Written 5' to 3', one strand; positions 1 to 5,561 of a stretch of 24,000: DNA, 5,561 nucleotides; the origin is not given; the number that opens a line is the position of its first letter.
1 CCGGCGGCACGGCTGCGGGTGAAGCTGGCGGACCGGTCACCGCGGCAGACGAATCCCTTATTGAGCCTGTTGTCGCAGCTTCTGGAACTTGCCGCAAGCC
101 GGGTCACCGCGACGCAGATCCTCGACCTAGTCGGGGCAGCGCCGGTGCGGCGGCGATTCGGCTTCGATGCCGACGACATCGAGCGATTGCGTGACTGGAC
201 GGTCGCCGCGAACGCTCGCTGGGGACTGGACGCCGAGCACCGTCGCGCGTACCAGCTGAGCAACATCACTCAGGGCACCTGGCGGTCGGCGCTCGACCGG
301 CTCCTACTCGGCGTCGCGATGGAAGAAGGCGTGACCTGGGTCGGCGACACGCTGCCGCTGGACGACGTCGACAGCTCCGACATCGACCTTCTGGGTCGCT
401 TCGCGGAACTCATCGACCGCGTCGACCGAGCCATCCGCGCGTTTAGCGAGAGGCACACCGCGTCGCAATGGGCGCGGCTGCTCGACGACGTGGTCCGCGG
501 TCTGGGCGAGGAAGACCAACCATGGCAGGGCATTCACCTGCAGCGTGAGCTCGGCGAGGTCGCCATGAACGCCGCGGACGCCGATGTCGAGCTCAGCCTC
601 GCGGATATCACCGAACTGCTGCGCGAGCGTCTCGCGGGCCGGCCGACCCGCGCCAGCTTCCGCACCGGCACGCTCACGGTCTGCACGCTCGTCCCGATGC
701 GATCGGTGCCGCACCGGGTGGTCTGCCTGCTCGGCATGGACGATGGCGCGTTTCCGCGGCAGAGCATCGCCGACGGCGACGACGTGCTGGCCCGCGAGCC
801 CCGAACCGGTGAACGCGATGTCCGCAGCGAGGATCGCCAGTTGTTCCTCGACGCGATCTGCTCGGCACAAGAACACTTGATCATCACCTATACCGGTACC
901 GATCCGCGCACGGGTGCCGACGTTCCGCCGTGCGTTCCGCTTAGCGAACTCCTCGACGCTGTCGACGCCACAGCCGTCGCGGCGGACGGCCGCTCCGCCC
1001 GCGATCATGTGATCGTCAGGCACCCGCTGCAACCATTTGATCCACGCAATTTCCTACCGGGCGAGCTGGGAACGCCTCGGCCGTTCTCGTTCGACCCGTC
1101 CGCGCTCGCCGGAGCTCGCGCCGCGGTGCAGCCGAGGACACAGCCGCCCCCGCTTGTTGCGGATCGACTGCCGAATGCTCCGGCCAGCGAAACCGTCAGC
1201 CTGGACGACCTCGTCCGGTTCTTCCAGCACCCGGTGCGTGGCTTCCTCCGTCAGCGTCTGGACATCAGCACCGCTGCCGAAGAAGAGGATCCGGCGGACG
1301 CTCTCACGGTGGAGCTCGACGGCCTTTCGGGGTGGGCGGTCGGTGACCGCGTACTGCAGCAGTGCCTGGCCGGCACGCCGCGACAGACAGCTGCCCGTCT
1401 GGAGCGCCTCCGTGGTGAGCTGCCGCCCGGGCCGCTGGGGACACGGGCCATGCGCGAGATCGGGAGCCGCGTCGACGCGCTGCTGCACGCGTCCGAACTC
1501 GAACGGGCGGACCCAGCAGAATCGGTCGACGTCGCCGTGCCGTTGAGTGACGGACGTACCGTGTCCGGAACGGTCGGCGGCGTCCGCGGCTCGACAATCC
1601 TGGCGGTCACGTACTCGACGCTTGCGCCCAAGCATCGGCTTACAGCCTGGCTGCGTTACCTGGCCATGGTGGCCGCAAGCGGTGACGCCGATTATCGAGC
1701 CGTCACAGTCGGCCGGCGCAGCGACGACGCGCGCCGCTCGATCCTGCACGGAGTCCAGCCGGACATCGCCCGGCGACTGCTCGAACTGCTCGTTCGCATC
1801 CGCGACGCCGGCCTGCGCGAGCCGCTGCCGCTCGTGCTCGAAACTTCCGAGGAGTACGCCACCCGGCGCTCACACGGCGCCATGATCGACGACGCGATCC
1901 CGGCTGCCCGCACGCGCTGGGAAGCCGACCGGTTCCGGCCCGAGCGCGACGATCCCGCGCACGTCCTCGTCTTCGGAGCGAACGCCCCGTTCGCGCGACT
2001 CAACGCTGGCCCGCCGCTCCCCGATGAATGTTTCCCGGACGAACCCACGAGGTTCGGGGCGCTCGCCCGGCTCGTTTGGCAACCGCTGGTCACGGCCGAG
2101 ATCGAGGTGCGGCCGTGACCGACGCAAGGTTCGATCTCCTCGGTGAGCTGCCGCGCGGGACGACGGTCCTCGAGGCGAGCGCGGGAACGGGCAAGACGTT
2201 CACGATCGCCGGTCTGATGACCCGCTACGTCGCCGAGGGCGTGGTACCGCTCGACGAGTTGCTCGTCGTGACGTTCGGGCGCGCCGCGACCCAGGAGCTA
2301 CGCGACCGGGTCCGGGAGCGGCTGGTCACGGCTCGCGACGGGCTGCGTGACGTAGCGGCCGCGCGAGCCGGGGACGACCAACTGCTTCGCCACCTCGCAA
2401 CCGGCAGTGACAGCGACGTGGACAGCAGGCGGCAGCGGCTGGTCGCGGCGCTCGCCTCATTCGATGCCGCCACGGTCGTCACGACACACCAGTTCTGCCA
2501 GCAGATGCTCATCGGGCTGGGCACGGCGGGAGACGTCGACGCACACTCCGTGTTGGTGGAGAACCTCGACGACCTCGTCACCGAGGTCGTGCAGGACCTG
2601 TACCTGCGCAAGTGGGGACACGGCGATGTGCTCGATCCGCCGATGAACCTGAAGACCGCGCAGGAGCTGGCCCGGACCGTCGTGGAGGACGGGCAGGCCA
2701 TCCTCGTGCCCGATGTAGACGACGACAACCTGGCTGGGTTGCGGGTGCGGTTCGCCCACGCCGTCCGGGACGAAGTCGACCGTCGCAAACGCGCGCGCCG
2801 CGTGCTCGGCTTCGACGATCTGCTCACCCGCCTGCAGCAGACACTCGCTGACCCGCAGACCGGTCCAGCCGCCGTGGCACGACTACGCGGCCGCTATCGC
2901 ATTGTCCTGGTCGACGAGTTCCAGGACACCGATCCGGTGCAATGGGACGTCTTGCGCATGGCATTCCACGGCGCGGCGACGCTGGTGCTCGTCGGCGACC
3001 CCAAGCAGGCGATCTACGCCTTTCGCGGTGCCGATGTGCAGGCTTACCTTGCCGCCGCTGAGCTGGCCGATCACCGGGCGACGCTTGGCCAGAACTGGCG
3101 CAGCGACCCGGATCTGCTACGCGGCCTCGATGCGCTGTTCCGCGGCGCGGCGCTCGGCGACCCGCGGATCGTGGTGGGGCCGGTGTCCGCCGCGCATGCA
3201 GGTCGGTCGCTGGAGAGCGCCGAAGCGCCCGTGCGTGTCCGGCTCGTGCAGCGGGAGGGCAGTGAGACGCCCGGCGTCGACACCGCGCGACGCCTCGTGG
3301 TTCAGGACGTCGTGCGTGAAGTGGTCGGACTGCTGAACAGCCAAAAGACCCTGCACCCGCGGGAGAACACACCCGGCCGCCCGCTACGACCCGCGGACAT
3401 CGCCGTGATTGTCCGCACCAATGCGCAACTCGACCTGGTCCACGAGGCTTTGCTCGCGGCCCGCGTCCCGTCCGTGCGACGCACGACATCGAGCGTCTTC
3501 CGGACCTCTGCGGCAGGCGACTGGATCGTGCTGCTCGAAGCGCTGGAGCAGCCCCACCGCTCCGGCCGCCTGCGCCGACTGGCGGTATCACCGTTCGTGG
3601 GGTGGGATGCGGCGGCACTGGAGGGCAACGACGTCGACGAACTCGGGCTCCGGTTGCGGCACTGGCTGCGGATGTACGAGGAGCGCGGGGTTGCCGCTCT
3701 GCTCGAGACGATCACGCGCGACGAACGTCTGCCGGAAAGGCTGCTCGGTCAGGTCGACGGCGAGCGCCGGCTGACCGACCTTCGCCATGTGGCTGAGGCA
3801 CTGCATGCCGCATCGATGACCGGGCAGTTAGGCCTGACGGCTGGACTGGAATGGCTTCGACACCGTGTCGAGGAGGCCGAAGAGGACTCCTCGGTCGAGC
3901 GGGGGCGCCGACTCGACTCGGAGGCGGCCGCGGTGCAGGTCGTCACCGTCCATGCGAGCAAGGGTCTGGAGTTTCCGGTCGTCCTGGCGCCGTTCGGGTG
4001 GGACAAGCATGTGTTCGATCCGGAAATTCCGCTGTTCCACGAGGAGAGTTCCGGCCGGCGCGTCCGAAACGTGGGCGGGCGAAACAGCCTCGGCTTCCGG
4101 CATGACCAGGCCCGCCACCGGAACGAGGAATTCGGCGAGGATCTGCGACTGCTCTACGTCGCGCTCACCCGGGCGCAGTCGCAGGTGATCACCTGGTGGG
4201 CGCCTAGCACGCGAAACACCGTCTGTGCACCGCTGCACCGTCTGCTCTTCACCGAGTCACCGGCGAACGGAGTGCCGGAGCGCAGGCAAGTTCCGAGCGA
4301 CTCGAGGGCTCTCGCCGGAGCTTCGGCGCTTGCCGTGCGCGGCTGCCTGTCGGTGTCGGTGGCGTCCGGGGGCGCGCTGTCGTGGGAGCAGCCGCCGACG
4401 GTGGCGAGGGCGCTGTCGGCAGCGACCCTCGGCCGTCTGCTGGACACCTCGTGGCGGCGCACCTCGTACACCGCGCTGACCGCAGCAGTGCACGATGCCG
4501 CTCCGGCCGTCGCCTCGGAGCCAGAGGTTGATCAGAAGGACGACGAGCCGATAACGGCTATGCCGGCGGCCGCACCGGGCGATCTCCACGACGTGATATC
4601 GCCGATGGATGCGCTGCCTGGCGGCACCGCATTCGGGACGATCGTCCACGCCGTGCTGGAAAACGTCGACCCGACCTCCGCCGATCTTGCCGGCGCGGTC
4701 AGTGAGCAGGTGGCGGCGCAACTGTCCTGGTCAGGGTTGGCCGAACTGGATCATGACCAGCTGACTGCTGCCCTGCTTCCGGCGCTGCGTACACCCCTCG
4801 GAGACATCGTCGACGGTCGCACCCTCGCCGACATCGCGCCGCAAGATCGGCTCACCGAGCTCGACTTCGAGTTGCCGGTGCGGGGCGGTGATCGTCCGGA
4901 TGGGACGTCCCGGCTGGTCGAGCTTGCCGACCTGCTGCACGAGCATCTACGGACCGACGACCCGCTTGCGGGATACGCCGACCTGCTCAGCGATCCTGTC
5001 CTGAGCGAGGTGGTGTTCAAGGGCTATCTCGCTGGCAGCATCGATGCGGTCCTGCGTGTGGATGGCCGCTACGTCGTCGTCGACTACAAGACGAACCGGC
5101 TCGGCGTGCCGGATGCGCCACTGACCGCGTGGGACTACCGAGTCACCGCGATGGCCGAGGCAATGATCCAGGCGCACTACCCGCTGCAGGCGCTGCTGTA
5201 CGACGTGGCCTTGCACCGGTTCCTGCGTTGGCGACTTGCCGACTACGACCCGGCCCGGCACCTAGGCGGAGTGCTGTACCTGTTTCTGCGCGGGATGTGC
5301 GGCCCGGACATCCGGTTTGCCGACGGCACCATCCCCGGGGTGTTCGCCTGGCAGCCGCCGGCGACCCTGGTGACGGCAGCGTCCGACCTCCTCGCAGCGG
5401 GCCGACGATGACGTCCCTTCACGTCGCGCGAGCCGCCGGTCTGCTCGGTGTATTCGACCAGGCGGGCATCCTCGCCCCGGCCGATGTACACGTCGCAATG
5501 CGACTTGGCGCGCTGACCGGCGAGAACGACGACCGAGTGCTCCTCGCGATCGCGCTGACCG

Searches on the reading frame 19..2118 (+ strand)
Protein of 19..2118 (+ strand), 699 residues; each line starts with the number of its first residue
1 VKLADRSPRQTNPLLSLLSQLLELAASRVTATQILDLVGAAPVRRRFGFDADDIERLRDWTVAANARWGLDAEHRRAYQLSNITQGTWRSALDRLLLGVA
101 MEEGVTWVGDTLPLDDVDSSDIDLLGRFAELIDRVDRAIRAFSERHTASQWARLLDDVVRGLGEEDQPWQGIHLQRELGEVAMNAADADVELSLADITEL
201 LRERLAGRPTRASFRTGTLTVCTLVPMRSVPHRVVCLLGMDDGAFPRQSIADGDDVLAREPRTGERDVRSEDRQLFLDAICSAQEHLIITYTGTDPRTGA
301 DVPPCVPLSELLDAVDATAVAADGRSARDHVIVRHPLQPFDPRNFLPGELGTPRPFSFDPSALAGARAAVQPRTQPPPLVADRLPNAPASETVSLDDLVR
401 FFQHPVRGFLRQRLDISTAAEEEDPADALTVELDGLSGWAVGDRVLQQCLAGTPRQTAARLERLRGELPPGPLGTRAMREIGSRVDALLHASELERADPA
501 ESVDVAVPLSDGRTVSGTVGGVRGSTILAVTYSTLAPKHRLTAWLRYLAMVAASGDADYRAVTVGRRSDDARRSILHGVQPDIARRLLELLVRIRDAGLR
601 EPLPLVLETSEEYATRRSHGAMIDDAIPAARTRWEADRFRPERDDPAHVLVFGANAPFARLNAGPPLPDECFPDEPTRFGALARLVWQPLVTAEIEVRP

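Call 90: search_protein_families(library=ncbifam, proteins=[window:19-2118:+], max_evalue=0.00001)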
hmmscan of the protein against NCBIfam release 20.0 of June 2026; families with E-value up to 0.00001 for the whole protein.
window:19-2118:+ (699 aa): 2 families
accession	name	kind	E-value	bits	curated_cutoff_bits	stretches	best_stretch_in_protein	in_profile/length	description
TIGR01450.1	recC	equivalog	1.7e-170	569.3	582.9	1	2-644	418-1060/1063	exodeoxyribonuclease V subunit gamma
NF008289.0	PRK11069.1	equivalog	3.8e-92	309.5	1470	1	3-611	439-1043/1122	exodeoxyribonuclease V subunit gamma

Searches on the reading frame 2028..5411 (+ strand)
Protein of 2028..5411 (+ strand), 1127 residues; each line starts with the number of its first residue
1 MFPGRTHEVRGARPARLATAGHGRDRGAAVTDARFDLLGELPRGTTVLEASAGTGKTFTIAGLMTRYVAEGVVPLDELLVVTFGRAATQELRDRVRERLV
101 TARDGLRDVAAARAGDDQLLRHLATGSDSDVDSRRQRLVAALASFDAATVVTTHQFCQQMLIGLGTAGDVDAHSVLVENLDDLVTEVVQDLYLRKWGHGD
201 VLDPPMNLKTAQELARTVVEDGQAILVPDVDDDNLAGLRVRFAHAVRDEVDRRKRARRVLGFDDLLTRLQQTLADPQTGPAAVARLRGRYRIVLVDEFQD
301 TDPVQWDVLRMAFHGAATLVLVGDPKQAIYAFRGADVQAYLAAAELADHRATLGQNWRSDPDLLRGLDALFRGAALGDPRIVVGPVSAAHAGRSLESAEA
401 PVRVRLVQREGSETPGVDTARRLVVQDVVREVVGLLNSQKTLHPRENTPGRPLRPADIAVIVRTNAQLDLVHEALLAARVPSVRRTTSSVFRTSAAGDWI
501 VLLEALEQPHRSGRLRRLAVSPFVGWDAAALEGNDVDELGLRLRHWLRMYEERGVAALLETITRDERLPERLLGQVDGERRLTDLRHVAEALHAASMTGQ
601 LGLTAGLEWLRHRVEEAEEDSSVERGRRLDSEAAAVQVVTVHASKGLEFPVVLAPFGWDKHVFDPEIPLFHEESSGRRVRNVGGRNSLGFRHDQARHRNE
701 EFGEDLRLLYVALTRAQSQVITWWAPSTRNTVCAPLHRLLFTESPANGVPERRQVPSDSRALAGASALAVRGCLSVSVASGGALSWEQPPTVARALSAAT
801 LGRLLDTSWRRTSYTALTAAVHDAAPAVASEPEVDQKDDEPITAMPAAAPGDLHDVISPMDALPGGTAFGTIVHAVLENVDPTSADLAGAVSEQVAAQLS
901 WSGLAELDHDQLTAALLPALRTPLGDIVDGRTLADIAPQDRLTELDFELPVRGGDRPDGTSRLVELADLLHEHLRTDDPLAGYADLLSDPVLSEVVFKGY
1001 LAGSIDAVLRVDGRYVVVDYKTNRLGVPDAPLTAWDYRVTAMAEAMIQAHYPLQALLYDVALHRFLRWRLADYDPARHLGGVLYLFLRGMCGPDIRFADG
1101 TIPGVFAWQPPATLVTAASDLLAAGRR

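Call 90: search_protein_families(library=ncbifam, proteins=[window:2028-5411:+], max_evalue=0.00001)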
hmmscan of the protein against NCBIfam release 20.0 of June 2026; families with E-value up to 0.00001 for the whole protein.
window:2028-5411:+ (1127 aa): 14 families
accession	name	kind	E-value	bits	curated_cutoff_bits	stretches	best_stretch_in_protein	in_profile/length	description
TIGR00609.1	recB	equivalog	1.1e-222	742.4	696.05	2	230-1122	313-1175/1175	exodeoxyribonuclease V subunit beta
NF008128.0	PRK10876.1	equivalog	1.4e-144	483.3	1697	2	244-1123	333-1173/1181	exodeoxyribonuclease V subunit beta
TIGR02785.1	addA_Gpos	equivalog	3.2e-47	161.1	707.65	3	243-527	341-648/1234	helicase-exonuclease AddAB subunit AddA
TIGR02784.1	addA_alphas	equivalog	6.4e-39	134.1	860.75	1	240-721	341-866/1138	double-strand break repair helicase AddA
TIGR01073.1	pcrA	equivalog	2.2e-28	99.1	911.2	1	47-366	21-288/725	DNA helicase PcrA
NF010485.0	PRK13909.1-2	equivalog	1.8e-27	96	650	1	246-371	288-424/909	RecB-like helicase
NF008743.0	PRK11773.1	equivalog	4.8e-26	91.3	965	1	259-370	186-296/720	DNA helicase II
TIGR01075.1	uvrD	equivalog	4.1e-24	84.9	1144.45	1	259-370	181-291/715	DNA helicase II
TIGR01074.1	rep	equivalog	4.1e-24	84.8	951.45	1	247-365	167-284/668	DNA helicase Rep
NF008172.0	PRK10919.1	equivalog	1e-19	70.2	1168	1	241-366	162-286/673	DNA helicase Rep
NF010487.0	PRK13909.1-4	equivalog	2.9e-18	65.5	759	1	259-337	297-384/924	RecB-like helicase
NF008276.0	PRK11054.1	equivalog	1.1e-15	57.1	543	1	285-339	426-482/684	DNA helicase IV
NF010484.0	PRK13909.1-1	equivalog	2.2e-10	39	1074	0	43-99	5-60/945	RecB-like helicase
NF010486.0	PRK13909.1-3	equivalog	1.5e-07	29.8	1109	0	47-100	9-61/921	RecB-like helicase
